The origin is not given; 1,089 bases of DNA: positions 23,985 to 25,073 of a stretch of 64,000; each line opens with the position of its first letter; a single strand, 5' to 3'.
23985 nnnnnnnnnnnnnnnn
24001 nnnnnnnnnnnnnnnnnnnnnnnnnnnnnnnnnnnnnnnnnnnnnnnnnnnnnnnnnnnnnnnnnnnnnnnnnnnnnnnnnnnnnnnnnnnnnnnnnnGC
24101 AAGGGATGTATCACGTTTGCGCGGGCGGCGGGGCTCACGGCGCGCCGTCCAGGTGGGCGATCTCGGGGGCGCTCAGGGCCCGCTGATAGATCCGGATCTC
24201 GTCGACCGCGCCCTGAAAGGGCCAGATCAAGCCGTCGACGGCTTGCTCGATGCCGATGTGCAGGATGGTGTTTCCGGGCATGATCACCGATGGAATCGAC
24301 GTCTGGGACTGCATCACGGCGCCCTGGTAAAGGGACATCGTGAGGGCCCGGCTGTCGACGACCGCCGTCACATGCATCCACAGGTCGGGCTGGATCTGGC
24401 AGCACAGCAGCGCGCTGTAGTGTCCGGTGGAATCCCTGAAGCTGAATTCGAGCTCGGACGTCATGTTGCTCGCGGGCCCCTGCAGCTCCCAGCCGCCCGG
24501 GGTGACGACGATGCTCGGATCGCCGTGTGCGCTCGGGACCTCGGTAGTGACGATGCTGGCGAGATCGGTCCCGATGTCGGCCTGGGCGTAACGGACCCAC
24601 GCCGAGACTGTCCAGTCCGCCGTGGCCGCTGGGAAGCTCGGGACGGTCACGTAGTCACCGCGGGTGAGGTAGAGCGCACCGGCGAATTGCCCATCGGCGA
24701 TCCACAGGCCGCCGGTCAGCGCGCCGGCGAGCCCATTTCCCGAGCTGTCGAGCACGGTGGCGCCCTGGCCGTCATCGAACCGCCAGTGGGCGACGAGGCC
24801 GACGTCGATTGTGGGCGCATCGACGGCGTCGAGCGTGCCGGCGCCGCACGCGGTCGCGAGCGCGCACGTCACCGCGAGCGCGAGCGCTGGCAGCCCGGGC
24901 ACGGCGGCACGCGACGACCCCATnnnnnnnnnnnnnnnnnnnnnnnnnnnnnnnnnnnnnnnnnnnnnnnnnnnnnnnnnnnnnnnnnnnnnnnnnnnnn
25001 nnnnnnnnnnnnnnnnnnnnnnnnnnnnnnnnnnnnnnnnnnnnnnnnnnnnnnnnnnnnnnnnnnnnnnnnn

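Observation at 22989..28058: Five-gene ECF sigma operon ending in an NB-ARC-like NTPase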

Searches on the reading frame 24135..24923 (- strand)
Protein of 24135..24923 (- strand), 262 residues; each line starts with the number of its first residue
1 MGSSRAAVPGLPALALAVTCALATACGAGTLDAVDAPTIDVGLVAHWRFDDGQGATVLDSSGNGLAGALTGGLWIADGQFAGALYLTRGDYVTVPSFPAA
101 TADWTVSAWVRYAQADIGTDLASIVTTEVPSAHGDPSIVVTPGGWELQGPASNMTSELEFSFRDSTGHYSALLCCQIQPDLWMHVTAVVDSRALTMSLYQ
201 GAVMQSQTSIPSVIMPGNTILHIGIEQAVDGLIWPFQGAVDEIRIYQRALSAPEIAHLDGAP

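Call 6: search_protein_families(library=pfam, proteins=[window:24135-24923:-], max_evalue=0.1)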
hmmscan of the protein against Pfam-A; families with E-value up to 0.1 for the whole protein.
window:24135-24923:- (262 aa): 1 family
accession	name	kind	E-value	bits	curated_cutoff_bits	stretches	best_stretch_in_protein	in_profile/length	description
PF13385.13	Laminin_G_3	-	1.8e-19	70.8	27.6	1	88-256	3-151/151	Concanavalin A-like lectin/glucanases superfamily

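Call 7: search_protein_families(library=ncbifam, proteins=[window:24135-24923:-], max_evalue=0.1)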
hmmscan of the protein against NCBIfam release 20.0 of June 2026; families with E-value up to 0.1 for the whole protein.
window:24135-24923:- (262 aa): 1 family
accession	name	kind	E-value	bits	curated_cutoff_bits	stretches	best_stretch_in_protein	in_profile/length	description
NF052521.1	TafC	equivalog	1.4e-05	24.4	410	1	88-258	200-359/373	TafC family fimbrial protein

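Call 9: search_protein_families(library=padloc, proteins=[window:24135-24923:-], max_evalue=0.1)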
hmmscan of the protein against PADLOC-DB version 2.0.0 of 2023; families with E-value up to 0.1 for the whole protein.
window:24135-24923:- (262 aa): 0 families

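Call 68: search_solved_structures(query=window:24135-24923:-, max_evalue=0.1)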
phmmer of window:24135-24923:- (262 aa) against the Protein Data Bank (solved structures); distinct sequences matched with E-value up to 0.1: 2.
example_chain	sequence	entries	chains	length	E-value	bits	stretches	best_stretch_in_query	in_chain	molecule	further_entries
5hon_A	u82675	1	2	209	3.4e-07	32.9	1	42-257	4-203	Extracellular arabinanase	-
5ho0_A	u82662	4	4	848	1.9e-06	30.5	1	16-257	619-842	Extracellular arabinanase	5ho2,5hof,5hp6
